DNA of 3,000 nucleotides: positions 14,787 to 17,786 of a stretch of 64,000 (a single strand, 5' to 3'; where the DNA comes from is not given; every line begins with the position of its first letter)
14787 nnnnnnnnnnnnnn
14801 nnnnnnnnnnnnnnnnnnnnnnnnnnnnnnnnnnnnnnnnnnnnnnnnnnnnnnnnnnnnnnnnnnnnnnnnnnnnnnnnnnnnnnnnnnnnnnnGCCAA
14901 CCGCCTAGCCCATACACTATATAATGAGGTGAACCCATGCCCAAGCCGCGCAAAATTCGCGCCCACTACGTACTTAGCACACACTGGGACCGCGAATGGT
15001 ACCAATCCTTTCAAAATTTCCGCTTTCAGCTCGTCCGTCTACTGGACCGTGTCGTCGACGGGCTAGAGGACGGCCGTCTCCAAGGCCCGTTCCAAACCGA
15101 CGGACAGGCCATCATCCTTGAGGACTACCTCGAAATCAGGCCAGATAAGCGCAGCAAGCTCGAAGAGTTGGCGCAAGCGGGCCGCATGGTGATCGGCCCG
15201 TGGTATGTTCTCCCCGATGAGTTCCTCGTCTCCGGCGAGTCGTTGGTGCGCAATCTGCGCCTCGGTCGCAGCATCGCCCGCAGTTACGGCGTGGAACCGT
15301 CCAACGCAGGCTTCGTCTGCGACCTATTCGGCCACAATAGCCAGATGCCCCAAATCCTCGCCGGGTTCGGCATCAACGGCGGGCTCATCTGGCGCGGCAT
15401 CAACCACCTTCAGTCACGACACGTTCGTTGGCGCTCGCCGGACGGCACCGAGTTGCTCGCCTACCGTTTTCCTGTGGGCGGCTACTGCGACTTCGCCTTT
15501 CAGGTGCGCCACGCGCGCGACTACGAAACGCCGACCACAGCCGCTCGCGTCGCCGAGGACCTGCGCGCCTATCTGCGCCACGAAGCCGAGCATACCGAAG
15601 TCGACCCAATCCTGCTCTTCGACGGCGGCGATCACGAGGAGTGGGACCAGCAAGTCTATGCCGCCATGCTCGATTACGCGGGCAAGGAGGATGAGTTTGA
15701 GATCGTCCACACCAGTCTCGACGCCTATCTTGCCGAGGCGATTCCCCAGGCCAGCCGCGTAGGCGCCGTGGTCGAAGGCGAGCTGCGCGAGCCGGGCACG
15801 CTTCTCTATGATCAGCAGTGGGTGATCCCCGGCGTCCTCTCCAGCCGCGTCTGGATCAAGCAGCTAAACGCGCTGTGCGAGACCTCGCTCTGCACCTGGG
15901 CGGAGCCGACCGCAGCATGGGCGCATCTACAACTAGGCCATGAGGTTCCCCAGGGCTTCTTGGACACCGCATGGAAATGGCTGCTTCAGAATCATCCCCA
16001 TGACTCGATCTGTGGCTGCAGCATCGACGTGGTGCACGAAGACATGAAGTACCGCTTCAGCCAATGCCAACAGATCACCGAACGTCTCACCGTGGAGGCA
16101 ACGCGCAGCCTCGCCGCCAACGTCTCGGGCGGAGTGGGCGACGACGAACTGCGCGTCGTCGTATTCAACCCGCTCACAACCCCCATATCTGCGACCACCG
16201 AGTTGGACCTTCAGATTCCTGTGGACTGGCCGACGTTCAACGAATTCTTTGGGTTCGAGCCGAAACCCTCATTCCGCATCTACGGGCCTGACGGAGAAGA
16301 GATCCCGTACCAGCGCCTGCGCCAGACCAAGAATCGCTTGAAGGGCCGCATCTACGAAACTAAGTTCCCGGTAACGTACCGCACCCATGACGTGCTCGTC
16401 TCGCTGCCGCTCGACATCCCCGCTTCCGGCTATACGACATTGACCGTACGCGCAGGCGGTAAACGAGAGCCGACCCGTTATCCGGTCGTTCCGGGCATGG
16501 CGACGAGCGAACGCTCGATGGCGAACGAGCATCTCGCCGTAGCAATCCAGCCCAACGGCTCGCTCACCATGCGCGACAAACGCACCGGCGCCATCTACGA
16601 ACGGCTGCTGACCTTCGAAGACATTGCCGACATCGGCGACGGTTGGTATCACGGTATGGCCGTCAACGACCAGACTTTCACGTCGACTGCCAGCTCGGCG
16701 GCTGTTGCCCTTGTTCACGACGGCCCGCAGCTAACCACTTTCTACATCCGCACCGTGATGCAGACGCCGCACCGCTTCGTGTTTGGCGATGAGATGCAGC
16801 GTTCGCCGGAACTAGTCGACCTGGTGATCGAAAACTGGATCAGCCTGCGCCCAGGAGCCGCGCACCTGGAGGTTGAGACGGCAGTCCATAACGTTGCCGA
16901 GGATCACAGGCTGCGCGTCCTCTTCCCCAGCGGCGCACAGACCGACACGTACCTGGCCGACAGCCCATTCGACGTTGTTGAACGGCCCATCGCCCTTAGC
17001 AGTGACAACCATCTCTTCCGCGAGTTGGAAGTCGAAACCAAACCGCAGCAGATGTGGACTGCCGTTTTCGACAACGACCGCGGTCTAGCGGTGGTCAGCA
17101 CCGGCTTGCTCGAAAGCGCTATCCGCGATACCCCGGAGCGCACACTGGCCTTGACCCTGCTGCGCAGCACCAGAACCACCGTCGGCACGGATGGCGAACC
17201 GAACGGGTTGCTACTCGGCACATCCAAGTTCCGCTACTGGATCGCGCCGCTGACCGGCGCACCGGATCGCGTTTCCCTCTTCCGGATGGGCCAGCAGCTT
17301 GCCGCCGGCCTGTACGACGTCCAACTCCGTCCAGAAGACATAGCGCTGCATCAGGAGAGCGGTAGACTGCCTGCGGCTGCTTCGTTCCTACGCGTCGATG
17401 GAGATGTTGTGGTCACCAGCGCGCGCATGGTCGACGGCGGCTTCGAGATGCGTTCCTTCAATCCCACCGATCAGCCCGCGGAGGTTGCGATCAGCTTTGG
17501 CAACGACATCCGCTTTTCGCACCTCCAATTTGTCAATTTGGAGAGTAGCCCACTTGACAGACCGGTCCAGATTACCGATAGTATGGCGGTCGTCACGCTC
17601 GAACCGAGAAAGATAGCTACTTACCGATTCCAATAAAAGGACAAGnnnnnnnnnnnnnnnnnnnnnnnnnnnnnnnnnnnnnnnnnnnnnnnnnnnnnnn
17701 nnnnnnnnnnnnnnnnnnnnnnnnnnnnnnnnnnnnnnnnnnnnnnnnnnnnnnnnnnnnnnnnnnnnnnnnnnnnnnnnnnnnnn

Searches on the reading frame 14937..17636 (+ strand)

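Call 66: search_protein_families(library=pfam, proteins=[window:14937-17636:+], max_evalue=0.0001)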
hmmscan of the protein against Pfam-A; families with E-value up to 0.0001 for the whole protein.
window:14937-17636:+ (899 aa): 3 families
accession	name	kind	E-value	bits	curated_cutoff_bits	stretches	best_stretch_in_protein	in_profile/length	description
PF01074.27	Glyco_hydro_38N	-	4.2e-28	99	25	1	10-256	3-243/270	Glycosyl hydrolases family 38 N-terminal domain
PF07748.19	Glyco_hydro_38C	-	4.5e-14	53.6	25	1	529-745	2-200/206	Glycosyl hydrolases family 38 C-terminal domain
PF09261.16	Alpha-mann_mid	-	7e-11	42.5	31.1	1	299-392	5-96/96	Alpha mannosidase middle domain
